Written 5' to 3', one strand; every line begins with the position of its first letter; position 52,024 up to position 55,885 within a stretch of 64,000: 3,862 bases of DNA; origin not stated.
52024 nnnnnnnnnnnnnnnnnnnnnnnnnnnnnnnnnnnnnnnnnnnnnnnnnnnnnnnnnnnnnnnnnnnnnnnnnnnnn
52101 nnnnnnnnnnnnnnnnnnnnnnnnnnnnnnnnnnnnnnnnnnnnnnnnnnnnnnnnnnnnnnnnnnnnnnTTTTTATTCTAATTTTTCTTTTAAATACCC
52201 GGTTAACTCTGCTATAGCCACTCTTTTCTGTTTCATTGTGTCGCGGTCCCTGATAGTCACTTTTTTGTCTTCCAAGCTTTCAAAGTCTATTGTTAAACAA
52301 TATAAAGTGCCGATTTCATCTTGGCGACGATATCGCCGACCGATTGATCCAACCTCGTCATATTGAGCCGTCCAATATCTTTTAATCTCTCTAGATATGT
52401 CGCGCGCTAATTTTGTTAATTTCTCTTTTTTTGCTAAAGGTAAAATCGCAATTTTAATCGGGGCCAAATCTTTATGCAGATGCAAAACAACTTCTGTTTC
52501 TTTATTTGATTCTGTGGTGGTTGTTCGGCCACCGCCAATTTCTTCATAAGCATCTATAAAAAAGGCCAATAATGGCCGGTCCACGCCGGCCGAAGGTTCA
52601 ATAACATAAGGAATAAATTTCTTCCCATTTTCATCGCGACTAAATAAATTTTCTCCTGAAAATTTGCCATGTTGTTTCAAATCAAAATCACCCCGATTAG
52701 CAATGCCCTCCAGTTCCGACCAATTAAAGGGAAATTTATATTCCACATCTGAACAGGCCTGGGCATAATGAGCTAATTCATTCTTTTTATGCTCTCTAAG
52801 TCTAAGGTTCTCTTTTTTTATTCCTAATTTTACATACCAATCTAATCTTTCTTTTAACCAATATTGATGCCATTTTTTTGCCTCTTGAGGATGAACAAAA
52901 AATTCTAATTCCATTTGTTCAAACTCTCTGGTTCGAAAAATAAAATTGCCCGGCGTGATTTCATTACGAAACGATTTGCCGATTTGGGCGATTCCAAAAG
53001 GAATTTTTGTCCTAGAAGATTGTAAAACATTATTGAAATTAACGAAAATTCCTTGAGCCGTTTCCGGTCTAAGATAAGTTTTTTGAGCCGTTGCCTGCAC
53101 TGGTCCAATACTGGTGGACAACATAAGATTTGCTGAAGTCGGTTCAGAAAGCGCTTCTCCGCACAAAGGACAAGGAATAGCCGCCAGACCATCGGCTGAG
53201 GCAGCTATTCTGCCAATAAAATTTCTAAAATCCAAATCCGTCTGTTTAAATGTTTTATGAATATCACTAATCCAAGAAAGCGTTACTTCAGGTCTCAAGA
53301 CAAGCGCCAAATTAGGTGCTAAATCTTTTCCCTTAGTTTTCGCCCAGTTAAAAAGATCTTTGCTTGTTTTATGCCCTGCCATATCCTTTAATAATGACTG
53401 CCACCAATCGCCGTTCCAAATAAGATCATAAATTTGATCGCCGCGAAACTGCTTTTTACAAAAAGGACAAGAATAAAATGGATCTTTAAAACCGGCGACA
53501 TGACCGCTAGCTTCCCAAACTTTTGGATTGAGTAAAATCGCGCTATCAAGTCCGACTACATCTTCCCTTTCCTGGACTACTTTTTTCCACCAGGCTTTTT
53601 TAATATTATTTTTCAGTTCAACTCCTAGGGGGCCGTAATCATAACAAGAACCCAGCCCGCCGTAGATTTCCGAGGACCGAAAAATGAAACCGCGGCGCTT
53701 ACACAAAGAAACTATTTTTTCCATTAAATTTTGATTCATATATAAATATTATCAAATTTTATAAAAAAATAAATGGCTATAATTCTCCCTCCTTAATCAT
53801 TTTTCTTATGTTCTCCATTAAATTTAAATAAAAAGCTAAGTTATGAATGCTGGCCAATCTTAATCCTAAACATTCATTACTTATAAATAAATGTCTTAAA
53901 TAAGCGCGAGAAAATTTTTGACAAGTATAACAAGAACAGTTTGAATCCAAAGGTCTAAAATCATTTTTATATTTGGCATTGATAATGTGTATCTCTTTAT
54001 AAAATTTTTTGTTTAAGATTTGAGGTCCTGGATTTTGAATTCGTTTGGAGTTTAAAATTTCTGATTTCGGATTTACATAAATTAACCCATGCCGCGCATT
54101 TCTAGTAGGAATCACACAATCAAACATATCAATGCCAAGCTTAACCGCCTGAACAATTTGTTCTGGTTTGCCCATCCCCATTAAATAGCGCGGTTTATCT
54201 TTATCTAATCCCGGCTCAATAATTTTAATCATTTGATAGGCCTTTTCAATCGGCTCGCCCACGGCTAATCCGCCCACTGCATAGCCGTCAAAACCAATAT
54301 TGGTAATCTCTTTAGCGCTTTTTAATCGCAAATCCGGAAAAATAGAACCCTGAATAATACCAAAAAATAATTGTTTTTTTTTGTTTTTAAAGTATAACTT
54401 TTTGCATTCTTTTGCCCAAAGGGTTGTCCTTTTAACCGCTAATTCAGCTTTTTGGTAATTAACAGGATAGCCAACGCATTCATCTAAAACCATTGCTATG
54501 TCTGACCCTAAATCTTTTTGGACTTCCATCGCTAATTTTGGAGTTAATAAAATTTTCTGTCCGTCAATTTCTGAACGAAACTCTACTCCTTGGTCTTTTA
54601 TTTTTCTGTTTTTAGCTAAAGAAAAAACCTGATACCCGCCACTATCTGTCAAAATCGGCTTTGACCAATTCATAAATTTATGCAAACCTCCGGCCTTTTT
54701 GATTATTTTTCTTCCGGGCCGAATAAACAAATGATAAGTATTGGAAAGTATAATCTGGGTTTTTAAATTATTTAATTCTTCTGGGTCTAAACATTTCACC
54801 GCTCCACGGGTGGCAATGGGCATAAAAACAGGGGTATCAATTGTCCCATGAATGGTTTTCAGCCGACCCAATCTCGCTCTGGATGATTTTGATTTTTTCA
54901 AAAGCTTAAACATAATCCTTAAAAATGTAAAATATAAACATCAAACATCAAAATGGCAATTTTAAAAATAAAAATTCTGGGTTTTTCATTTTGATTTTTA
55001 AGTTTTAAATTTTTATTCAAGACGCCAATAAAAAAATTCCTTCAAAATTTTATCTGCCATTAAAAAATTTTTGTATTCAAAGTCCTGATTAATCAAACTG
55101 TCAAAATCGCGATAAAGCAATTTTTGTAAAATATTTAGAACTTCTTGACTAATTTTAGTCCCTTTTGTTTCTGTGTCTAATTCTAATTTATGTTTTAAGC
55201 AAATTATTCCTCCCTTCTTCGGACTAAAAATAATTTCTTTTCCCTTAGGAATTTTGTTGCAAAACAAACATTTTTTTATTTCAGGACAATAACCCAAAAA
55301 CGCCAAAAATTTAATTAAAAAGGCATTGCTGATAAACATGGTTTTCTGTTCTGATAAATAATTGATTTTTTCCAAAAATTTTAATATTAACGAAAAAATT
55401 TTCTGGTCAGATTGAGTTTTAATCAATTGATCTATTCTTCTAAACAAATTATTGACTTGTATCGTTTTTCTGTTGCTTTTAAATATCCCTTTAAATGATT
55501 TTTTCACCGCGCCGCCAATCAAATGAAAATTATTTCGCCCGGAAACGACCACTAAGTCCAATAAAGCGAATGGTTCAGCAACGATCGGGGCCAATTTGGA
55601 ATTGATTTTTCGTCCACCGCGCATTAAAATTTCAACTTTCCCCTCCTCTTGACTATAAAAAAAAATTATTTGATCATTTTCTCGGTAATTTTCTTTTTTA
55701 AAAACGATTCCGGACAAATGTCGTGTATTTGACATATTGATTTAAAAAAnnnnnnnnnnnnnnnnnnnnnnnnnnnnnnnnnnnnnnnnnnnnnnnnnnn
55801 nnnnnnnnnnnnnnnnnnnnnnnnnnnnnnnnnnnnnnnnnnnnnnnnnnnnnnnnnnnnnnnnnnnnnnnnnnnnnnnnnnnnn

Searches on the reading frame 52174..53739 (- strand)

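Call 73: search_protein_families(library=pfam, proteins=[window:52174-53739:-], max_evalue=1e-10)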
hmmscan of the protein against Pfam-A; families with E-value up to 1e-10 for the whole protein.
window:52174-53739:- (521 aa): 2 families
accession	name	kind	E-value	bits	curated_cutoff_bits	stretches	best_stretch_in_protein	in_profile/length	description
PF03129.25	HGTP_anticodon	-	9.8e-19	67.7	21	1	429-519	1-94/94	Anticodon binding domain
PF00587.30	tRNA-synt_2b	-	9e-13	49.1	29.3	1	219-392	9-174/179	tRNA synthetase class II core domain (G, H, P, S and T)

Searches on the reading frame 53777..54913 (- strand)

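Call 73: search_protein_families(library=pfam, proteins=[window:53777-54913:-], max_evalue=1e-10)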
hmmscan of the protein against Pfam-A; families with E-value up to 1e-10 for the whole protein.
window:53777-54913:- (378 aa): 1 family
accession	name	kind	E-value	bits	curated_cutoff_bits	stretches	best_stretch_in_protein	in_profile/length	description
PF01702.25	TGT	-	1.7e-151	504.8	26.3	1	12-378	2-344/357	Queuine tRNA-ribosyltransferase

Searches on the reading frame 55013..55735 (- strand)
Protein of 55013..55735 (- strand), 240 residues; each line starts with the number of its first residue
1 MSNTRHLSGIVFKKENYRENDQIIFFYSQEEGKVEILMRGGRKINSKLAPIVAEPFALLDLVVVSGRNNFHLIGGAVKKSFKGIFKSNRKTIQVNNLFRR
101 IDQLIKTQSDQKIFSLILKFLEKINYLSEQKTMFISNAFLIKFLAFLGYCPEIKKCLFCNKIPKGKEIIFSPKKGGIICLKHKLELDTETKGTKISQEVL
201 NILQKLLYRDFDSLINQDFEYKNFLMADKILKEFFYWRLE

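Call 73: search_protein_families(library=pfam, proteins=[window:55013-55735:-], max_evalue=1e-10)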
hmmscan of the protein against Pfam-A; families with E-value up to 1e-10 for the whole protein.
window:55013-55735:- (240 aa): 2 families
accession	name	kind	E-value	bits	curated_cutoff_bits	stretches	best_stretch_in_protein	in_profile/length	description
PF11967.14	RecO_N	-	8.8e-14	51.7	27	1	6-68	5-67/80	Recombination protein O N terminal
PF02565.21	RecO_C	-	1.8e-11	44.5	22.1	1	108-240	25-150/157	Recombination protein O C terminal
